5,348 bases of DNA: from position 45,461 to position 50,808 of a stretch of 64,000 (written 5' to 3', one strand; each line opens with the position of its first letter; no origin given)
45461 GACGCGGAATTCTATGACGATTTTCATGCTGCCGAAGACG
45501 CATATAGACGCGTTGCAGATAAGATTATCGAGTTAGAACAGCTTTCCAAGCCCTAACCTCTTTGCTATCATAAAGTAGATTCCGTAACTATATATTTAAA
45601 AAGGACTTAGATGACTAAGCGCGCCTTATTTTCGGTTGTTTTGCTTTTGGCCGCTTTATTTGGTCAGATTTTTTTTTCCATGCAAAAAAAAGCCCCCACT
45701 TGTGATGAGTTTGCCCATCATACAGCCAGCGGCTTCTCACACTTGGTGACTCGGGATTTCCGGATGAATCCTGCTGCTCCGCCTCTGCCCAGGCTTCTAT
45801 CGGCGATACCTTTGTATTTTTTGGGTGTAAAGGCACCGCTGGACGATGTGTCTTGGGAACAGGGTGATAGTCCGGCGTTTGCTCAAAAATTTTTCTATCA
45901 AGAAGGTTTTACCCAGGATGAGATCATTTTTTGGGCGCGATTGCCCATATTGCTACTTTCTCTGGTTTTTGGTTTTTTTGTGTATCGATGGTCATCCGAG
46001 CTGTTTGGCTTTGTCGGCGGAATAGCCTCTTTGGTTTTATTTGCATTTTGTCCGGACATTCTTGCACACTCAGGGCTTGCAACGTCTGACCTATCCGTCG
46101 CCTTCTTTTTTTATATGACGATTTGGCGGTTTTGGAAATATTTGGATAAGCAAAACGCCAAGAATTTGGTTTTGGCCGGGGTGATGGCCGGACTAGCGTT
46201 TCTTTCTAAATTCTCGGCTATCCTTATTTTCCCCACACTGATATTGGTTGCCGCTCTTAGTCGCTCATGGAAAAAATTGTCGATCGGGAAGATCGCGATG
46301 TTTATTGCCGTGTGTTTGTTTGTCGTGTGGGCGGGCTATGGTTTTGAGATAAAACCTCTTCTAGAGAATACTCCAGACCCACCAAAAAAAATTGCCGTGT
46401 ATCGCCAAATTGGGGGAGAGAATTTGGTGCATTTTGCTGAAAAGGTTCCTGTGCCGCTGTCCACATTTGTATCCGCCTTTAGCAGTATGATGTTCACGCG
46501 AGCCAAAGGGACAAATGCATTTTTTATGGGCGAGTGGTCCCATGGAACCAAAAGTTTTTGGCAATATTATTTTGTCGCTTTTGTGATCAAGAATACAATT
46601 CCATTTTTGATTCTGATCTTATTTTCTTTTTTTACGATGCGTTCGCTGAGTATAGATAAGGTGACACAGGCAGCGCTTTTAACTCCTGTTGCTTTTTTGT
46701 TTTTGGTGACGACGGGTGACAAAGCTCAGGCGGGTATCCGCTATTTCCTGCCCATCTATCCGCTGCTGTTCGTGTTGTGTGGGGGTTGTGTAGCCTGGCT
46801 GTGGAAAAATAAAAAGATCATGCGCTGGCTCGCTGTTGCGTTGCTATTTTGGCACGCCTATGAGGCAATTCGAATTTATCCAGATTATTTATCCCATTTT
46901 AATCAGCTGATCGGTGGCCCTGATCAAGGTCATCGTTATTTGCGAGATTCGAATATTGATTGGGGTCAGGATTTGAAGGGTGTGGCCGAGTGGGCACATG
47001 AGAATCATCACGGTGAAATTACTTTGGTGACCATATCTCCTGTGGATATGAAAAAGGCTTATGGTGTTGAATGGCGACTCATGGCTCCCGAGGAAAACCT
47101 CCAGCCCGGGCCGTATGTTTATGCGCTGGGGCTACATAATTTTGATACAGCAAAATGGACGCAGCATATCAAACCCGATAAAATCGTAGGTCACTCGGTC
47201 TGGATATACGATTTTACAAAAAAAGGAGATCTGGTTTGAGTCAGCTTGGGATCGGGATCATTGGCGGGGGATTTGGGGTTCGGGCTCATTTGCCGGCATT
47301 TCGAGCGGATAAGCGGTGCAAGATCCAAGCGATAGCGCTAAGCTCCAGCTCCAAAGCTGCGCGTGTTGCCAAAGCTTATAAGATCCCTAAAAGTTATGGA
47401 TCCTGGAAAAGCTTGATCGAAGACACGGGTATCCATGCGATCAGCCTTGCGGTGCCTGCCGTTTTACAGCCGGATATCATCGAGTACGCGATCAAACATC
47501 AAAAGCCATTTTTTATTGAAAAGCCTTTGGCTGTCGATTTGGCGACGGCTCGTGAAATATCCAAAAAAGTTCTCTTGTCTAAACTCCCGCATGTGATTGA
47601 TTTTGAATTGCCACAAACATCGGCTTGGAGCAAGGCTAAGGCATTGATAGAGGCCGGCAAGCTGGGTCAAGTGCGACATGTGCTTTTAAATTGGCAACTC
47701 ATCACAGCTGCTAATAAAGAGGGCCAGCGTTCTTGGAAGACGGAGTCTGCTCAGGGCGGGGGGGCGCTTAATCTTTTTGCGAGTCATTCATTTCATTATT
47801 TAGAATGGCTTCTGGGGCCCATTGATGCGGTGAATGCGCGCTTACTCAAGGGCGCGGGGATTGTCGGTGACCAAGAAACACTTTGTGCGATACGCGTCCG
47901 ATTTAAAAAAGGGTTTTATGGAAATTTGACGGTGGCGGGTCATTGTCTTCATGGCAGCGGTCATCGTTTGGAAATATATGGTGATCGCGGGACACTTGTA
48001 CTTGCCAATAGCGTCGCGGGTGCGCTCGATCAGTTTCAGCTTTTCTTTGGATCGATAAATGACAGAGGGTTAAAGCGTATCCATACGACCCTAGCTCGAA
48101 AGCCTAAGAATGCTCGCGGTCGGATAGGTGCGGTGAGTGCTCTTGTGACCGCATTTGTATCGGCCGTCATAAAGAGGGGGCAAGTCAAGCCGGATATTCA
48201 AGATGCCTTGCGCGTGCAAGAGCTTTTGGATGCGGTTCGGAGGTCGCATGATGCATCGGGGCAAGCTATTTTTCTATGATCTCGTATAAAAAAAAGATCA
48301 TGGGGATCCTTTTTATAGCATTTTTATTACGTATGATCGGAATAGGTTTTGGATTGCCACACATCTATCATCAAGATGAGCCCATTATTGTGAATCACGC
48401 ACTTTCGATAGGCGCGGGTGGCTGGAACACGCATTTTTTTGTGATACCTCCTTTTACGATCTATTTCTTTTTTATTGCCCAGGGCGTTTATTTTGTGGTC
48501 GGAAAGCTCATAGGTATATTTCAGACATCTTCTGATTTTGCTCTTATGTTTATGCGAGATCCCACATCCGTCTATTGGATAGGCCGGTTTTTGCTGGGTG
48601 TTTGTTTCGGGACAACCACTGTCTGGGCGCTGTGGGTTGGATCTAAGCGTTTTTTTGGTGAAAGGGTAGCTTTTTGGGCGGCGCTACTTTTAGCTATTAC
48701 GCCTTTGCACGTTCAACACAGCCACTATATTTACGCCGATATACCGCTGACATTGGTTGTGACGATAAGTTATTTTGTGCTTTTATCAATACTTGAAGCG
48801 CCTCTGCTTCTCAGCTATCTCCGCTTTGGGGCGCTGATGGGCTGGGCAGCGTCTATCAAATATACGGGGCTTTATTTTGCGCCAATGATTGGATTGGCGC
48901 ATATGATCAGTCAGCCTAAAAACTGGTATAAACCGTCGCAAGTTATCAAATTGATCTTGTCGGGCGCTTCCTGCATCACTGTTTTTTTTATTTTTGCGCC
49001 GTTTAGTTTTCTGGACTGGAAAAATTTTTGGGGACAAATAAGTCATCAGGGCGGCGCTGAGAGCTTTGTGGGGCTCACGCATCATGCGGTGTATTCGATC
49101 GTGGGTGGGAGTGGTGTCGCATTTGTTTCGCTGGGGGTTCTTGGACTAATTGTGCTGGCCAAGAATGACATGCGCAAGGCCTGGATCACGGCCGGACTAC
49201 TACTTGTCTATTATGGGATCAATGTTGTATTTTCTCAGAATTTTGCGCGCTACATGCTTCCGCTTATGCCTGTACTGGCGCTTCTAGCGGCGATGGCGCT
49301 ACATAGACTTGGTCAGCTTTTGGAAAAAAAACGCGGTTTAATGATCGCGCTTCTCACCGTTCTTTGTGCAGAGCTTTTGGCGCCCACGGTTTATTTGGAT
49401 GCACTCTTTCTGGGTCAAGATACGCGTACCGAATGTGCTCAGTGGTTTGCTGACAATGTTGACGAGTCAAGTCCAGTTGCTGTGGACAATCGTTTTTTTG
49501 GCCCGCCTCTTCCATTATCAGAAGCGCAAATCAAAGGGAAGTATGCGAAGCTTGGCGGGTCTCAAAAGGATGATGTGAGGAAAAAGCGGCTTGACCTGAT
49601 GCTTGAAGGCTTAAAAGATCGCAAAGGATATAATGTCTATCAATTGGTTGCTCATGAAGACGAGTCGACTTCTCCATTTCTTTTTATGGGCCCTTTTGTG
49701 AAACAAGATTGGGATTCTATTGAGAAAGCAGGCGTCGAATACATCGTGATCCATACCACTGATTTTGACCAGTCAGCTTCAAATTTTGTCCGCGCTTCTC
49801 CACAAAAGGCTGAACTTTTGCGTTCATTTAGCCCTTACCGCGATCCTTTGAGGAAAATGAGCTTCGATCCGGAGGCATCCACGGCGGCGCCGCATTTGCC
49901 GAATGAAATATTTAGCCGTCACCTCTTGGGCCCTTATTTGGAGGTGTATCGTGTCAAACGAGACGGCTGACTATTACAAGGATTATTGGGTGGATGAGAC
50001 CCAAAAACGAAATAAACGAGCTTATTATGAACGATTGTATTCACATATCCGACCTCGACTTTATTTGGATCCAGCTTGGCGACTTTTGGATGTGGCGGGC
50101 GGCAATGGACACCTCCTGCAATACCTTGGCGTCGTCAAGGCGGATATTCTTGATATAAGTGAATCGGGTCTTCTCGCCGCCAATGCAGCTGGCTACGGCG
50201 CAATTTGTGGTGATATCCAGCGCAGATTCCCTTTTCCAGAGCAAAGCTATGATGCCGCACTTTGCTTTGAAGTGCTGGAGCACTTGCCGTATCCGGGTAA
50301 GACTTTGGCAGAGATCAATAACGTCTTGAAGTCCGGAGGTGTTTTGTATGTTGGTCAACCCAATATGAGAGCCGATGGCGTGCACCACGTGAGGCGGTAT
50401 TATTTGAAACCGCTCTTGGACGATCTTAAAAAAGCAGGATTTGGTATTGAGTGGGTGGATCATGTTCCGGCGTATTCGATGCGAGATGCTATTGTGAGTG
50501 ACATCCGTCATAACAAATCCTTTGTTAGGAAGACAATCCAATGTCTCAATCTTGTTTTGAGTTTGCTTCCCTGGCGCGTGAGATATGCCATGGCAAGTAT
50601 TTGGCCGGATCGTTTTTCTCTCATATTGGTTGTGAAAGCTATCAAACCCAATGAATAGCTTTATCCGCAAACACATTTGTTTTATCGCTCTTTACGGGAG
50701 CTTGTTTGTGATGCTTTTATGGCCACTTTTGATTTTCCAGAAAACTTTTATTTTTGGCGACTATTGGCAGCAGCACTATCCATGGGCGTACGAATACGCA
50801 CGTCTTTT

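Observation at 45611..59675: Exceptionally dense array of GT-C membrane glycosyltransferases with lipid-linked-donor synthases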

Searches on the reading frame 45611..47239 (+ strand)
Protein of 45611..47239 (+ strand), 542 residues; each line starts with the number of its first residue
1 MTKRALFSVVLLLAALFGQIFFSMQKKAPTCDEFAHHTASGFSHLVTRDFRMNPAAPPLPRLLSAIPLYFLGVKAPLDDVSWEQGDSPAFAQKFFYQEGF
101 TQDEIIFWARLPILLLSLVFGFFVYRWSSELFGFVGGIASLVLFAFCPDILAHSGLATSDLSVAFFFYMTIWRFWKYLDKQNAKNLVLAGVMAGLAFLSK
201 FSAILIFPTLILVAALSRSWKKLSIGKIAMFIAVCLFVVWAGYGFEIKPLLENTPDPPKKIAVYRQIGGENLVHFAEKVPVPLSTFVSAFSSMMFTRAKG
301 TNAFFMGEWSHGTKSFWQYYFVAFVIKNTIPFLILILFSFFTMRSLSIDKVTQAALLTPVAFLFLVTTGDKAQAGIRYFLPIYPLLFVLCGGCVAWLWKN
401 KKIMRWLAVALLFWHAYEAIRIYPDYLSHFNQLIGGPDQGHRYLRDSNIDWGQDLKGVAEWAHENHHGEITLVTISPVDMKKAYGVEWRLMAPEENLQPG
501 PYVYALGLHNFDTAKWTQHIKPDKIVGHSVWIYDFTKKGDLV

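Call 4: search_protein_families(library=pfam, proteins=[window:45611-47239:+], max_evalue=0.01)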
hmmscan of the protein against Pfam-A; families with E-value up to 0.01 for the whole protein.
window:45611-47239:+ (542 aa): 1 family
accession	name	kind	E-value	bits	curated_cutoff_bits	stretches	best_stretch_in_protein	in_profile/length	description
PF13231.12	PMT_2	-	2e-16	61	26.1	1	108-240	23-157/160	Dolichyl-phosphate-mannose-protein mannosyltransferase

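Call 7: search_protein_families(library=ncbifam, proteins=[window:45611-47239:+], max_evalue=0.01)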
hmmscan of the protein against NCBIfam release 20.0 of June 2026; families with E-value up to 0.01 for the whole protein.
window:45611-47239:+ (542 aa): 3 families
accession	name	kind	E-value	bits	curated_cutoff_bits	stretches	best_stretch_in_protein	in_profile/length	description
TIGR03663.1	TIGR03663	subfamily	4.1e-07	29.4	126.25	1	123-226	89-189/435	flippase activity-associated protein Agl23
NF047440.1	LA3751_2_3_fam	subfamily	7.7e-06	25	200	1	302-419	256-382/460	LA_3751/LA_3752 family putative glycosyltransferase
NF047510.1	LIC_10190_fam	subfamily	0.00023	20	100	1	109-239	170-300/424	LIC_10190 family membrane protein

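Call 45: search_solved_structures(query=window:45611-47239:+, max_evalue=10, show_alignments=3)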
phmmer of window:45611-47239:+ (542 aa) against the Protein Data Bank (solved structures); distinct sequences matched with E-value up to 10: 0.

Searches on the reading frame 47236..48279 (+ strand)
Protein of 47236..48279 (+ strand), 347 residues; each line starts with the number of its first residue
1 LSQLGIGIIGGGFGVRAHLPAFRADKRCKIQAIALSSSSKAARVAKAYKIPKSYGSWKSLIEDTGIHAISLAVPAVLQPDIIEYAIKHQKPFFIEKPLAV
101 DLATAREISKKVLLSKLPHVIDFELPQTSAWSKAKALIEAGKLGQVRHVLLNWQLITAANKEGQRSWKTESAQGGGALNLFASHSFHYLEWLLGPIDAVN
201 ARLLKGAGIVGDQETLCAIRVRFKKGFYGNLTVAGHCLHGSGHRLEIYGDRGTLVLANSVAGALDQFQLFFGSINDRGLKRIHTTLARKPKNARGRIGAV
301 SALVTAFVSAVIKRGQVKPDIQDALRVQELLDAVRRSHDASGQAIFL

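Call 4: search_protein_families(library=pfam, proteins=[window:47236-48279:+], max_evalue=0.01)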
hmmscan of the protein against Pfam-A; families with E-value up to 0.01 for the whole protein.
window:47236-48279:+ (347 aa): 3 families
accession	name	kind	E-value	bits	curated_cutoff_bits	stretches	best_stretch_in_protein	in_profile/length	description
PF02894.22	GFO_IDH_MocA_C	-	5.2e-22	79.1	22.9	1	135-339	1-211/218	Oxidoreductase family, C-terminal alpha/beta domain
PF22725.1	GFO_IDH_MocA_C3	-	2.2e-20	73.3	27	1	132-254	2-123/124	GFO/IDH/MocA C-terminal domain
PF01408.29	GFO_IDH_MocA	-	3e-17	63.9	24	1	5-110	2-107/120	Oxidoreductase family, NAD-binding Rossmann fold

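Call 7: search_protein_families(library=ncbifam, proteins=[window:47236-48279:+], max_evalue=0.01)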
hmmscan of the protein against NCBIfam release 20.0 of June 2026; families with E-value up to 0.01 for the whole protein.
window:47236-48279:+ (347 aa): 7 families
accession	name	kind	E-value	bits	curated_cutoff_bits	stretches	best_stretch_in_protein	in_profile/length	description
TIGR04380.1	myo_inos_iolG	equivalog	2.9e-25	88.8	355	1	4-340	2-325/330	inositol 2-dehydrogenase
NF052479.1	LevoglcsnDh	equivalog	3.6e-25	88.5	650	1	1-202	1-211/386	levoglucosan dehydrogenase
NF040723.1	UDP-GlcNAcDh_Arch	equivalog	1.1e-10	41.6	450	1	5-147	2-142/302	UDP-N-acetylglucosamine 3-dehydrogenase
NF041392.1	XylDh_Gfo6_Halo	equivalog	6.7e-10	38.3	350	1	8-152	21-169/350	D-xylose 1-dehydrogenase Gfo6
NF008607.0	PRK11579.1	subfamily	4.7e-07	29.1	330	1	3-190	4-186/346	oxidoreductase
NF052679.1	InsChiInosDhIolG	equivalog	1.3e-05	24.5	540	1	4-144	3-146/343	bifunctional inositol 2-dehydrogenase/D-chiro-inositol 1-dehydrogenase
NF058563.1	BT_2159_fam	equivalog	0.00037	19.6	650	1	6-147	3-144/350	disaccharide 3-dehydrogenase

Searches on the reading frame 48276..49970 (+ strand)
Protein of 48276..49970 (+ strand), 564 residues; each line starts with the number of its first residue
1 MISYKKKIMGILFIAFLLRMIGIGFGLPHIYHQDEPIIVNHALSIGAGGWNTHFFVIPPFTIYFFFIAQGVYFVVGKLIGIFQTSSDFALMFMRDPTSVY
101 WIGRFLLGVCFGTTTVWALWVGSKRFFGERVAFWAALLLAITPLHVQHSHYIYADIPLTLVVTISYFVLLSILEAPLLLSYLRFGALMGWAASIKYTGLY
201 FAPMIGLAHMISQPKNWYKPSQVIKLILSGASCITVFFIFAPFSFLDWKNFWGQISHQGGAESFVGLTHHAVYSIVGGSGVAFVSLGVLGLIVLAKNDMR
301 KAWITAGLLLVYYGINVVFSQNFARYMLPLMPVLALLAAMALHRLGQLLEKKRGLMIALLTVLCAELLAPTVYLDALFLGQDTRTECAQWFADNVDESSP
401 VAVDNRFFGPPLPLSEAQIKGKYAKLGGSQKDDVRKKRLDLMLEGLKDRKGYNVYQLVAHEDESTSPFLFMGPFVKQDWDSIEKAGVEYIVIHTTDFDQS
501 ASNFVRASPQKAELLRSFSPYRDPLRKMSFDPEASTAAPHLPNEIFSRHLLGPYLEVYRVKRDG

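Call 4: search_protein_families(library=pfam, proteins=[window:48276-49970:+], max_evalue=0.01)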
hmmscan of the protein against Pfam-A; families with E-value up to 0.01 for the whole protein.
window:48276-49970:+ (564 aa): 2 families
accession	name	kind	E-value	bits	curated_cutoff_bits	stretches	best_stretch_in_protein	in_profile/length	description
PF13231.12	PMT_2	-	1.7e-11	45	26.1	1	106-227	26-145/160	Dolichyl-phosphate-mannose-protein mannosyltransferase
PF02366.24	PMT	-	0.00048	20.2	22.7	1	100-225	82-212/245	Dolichyl-phosphate-mannose-protein mannosyltransferase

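Call 7: search_protein_families(library=ncbifam, proteins=[window:48276-49970:+], max_evalue=0.01)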
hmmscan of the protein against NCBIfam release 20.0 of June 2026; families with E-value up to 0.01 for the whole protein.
window:48276-49970:+ (564 aa): 1 family
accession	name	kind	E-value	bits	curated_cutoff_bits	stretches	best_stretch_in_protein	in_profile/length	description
TIGR03663.1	TIGR03663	subfamily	0.0043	16.1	126.25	1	106-174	75-142/435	flippase activity-associated protein Agl23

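Call 46: search_solved_structures(query=window:48276-49970:+, max_evalue=10, show_alignments=3)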
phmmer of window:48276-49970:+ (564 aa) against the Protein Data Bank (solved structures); distinct sequences matched with E-value up to 10: 2.
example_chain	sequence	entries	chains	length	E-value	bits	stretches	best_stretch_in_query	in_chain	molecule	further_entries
9g6k_LH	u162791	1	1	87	0.75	11.7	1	325-384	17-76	Ribosomal protein L9, N-terminal domain-containing protein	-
9gb5_H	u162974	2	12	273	1.9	10.3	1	474-551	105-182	gp53 - Tail adaptor protein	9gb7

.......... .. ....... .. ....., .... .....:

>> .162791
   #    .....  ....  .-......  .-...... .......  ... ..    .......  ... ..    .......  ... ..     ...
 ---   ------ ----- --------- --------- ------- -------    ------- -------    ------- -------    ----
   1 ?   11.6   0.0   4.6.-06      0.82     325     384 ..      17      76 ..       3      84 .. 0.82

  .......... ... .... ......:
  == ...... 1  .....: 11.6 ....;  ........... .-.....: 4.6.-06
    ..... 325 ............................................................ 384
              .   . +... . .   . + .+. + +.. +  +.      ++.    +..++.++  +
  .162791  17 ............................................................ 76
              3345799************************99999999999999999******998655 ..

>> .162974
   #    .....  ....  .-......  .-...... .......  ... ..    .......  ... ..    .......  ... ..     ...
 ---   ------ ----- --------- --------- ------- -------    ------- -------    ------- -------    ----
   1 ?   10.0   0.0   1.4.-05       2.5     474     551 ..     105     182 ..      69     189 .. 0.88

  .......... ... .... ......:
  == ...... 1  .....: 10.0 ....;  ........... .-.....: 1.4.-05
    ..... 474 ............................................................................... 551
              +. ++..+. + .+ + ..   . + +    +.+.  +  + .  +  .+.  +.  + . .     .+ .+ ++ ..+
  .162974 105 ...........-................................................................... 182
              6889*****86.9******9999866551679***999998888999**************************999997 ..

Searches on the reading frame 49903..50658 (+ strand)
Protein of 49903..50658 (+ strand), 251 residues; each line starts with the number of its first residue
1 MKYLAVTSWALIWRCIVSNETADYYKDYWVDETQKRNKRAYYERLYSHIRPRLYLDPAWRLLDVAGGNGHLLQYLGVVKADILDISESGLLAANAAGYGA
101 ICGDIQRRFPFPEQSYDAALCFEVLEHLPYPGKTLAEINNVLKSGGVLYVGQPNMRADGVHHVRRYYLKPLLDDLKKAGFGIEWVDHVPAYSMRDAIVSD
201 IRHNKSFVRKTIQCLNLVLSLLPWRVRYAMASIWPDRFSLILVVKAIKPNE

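Call 4: search_protein_families(library=pfam, proteins=[window:49903-50658:+], max_evalue=0.01)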
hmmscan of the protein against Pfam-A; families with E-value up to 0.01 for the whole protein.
window:49903-50658:+ (251 aa): 7 families
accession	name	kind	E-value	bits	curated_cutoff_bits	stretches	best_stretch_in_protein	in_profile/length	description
PF08241.18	Methyltransf_11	-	4.1e-15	56.6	21.2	1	62-150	1-95/95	Methyltransferase domain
PF13489.12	Methyltransf_23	-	3.8e-12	46.7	27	1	41-157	4-123/164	Methyltransferase domain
PF13649.12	Methyltransf_25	-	5e-10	40.4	27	1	62-146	2-97/97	Methyltransferase domain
PF08242.18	Methyltransf_12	-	3.6e-09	37.7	30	1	62-148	1-98/98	Methyltransferase domain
PF13847.12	Methyltransf_31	-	5.2e-09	36.4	27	1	57-159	3-118/145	Methyltransferase domain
PF07021.18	MetW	-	8.7e-05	22.7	21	1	57-154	13-111/193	Methionine biosynthesis protein MetW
PF20922.3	Anamorsin_N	-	0.0083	16.3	27.1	0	111-180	47-116/163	Anamorsin, N-terminal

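Call 7: search_protein_families(library=ncbifam, proteins=[window:49903-50658:+], max_evalue=0.01)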
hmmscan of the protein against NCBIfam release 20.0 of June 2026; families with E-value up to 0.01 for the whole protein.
window:49903-50658:+ (251 aa): 8 families
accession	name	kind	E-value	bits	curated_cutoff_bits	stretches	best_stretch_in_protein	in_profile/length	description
NF045667.1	MTase_DVU1556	equivalog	8e-10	38.5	155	1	55-151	20-120/213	DVU_1556 family methyltransferase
TIGR01983.1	UbiG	equivalog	5.2e-06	25.9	102.95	1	59-151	51-152/228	bifunctional 2-polyprenyl-6-hydroxyphenol methylase/3-demethylubiquinol 3-O-methyltransferase UbiG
TIGR02081.1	metW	equivalog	0.0001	21.9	189.5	1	57-144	13-104/194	methionine biosynthesis protein MetW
NF001241.0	PRK00216.1-2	equivalog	0.00011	21.9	327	1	49-169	43-167/231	demethylmenaquinone methyltransferase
TIGR02072.1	BioC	equivalog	0.00044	20.1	184.95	1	57-150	34-132/244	malonyl-ACP O-methyltransferase BioC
TIGR04345.1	ovoA_Cterm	equivalog_domain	0.00056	19.5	170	1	114-153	133-172/242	putative 4-mercaptohistidine N1-methyltransferase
TIGR01934.1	MenG_MenH_UbiE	subfamily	0.0011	18.3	158.35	1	57-172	39-164/223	ubiquinone/menaquinone biosynthesis methyltransferase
NF045823.1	PthPhpthDimycoMt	equivalog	0.0011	18.2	300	1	94-149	111-165/256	phthiotriol/phenolphthiotriol dimycocerosates methyltransferase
